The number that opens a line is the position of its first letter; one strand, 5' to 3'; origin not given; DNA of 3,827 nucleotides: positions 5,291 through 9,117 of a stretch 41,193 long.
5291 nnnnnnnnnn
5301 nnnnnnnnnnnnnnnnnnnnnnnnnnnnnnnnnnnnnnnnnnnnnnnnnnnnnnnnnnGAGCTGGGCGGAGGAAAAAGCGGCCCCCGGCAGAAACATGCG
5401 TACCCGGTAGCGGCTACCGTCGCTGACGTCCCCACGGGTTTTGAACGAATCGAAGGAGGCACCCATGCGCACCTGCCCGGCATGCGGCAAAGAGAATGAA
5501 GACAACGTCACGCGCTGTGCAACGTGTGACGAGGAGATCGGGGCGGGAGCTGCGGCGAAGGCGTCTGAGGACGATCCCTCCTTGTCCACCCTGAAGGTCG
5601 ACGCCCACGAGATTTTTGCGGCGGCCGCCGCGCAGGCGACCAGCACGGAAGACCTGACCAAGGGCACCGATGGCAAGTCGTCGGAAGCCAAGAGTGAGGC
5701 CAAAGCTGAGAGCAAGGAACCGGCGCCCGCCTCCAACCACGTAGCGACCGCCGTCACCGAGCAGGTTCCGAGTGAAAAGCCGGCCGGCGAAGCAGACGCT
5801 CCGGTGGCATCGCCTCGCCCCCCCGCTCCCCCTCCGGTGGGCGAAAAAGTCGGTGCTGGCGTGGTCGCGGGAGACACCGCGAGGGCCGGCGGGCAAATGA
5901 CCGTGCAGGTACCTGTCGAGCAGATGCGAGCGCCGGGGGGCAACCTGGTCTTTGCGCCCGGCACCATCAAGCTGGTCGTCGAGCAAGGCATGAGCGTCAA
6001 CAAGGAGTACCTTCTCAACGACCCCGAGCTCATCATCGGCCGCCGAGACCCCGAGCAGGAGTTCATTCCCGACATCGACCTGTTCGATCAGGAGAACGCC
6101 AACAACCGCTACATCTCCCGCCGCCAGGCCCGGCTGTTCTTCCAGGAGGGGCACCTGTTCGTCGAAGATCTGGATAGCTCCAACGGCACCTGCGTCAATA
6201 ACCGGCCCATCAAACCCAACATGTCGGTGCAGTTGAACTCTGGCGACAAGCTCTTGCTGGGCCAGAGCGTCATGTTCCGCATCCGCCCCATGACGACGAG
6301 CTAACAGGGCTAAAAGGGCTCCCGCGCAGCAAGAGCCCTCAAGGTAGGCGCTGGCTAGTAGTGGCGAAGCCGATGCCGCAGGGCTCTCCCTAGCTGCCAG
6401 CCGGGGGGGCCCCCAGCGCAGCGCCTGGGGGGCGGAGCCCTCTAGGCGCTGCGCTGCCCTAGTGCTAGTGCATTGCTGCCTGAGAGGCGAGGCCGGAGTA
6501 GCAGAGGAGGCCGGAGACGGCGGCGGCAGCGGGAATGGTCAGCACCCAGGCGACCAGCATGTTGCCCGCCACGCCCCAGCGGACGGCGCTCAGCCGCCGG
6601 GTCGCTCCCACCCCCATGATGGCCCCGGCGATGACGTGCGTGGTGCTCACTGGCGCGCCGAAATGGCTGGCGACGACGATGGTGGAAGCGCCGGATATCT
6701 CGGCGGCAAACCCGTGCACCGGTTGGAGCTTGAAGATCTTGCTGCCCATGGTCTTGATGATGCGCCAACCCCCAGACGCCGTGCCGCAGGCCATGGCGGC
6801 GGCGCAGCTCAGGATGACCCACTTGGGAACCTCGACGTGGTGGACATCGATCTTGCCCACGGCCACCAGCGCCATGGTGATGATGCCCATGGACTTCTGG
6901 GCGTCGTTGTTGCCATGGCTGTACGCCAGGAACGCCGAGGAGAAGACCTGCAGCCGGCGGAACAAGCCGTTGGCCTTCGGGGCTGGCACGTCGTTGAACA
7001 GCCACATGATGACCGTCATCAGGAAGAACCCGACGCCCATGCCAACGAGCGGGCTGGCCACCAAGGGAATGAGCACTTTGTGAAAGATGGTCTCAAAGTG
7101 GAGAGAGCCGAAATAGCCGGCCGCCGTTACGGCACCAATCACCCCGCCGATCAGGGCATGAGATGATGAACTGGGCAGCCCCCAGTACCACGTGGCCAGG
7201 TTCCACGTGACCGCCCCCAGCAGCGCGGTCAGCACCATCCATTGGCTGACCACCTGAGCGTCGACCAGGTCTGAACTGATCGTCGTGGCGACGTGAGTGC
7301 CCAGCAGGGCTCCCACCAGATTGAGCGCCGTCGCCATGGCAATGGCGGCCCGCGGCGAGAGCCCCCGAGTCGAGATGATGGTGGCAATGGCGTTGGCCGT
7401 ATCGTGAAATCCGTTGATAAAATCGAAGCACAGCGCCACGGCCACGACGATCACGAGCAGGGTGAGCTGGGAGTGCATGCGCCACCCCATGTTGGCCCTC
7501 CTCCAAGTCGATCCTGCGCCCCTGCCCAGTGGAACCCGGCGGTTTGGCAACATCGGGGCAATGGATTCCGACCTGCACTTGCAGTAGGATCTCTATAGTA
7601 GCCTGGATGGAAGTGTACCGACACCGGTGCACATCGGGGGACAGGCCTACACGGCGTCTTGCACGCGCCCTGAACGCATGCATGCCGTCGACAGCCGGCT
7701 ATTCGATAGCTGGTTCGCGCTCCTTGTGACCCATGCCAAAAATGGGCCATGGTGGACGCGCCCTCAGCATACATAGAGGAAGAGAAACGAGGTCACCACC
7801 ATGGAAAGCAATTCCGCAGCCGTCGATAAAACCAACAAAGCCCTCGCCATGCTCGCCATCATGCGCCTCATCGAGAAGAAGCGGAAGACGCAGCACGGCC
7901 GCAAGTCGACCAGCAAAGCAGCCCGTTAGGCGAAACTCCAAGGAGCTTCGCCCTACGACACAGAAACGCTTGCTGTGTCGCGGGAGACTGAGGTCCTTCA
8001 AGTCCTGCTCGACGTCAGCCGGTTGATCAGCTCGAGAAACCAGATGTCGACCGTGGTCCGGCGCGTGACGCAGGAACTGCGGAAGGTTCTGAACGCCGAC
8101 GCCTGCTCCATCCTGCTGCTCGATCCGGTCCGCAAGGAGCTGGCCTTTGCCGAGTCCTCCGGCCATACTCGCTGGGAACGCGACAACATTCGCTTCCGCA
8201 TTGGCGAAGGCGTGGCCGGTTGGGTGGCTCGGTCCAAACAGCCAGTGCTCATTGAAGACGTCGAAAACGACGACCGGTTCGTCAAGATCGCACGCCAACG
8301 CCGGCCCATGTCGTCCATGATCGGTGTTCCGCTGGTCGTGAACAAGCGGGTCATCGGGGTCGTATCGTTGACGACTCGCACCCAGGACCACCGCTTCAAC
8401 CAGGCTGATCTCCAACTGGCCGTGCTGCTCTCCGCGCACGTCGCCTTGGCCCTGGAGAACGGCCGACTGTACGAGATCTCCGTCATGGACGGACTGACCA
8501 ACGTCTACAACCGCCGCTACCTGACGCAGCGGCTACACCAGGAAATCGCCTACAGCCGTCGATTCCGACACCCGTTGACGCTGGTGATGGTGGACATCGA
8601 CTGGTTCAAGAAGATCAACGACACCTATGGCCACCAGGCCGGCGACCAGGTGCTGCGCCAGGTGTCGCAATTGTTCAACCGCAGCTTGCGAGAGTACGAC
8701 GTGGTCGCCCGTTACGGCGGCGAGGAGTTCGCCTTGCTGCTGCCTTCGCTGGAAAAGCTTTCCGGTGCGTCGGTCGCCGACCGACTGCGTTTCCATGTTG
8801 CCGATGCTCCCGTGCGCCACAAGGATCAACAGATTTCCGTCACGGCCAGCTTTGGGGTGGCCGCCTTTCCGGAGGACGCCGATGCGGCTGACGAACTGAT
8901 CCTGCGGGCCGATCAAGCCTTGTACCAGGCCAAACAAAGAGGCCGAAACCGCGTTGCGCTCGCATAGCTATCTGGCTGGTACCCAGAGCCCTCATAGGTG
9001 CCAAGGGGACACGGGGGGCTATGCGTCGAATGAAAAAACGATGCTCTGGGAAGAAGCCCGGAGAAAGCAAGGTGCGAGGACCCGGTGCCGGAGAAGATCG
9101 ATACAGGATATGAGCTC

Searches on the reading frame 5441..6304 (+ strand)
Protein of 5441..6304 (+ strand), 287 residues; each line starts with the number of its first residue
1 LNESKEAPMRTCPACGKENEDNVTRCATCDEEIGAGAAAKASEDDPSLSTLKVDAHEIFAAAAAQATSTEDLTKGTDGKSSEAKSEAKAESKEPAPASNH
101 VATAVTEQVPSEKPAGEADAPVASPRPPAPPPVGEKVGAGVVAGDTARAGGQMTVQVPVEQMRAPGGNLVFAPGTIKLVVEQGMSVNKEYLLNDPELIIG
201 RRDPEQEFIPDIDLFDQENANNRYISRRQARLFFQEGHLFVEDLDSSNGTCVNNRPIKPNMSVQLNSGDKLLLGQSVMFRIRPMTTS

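Call 48: search_protein_families(library=pfam, proteins=[window:5441-6304:+], max_evalue=0.0001)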
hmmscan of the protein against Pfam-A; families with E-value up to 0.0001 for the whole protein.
window:5441-6304:+ (287 aa): 2 families
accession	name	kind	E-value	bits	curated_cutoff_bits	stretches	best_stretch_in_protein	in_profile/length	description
PF00498.31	FHA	-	2.1e-14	54.1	20.7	1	198-274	2-67/67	FHA domain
PF16697.10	Yop-YscD_cpl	-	2.9e-06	27.9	33.2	1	183-278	5-88/94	Inner membrane component of T3SS, cytoplasmic domain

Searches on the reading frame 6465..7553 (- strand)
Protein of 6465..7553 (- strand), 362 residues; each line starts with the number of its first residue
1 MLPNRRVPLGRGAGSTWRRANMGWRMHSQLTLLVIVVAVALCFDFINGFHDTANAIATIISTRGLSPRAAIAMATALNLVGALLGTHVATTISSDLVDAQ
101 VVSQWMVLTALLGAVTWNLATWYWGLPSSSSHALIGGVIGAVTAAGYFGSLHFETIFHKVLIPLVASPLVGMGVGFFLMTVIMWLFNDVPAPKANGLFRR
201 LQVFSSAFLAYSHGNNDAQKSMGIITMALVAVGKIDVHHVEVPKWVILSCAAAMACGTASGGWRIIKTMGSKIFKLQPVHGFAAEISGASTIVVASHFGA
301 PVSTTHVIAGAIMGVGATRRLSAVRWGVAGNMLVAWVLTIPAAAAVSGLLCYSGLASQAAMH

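Call 48: search_protein_families(library=pfam, proteins=[window:6465-7553:-], max_evalue=0.0001)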
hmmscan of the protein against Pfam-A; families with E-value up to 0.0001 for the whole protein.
window:6465-7553:- (362 aa): 1 family
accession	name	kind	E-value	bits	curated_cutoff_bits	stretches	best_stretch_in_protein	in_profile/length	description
PF01384.25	PHO4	-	2.2e-97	326.6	33.7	1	47-347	1-350/350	Phosphate transporter family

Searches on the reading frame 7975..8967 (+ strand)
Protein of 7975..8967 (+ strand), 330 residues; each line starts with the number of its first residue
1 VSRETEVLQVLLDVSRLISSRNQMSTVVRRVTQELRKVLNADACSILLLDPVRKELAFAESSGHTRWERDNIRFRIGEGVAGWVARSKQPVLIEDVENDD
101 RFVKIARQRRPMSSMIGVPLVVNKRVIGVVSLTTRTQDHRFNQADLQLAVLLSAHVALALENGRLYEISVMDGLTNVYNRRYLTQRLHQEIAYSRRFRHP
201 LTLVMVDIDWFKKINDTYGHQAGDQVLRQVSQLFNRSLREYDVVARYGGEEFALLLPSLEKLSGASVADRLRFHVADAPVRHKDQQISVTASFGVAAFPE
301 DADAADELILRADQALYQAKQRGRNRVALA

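Call 48: search_protein_families(library=pfam, proteins=[window:7975-8967:+], max_evalue=0.0001)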
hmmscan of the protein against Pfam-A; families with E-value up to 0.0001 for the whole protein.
window:7975-8967:+ (330 aa): 5 families
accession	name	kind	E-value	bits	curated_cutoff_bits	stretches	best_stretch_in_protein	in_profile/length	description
PF00990.26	GGDEF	-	4.5e-51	173.3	23.8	1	170-326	2-161/161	Diguanylate cyclase, GGDEF domain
PF13185.12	GAF_2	-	7.5e-25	88.2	28.6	1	24-161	4-136/136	GAF domain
PF01590.32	GAF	-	2.4e-22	80.3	22.4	1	25-160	3-133/133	GAF domain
PF13492.12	GAF_3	-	4.4e-14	53.4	27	1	33-162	11-129/129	GAF domain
PF24898.2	GGDEF_GdpP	-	1.1e-05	26.1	30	1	206-328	1-117/126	Cyclic-di-AMP phosphodiesterase GdpP-like, GGDEF domain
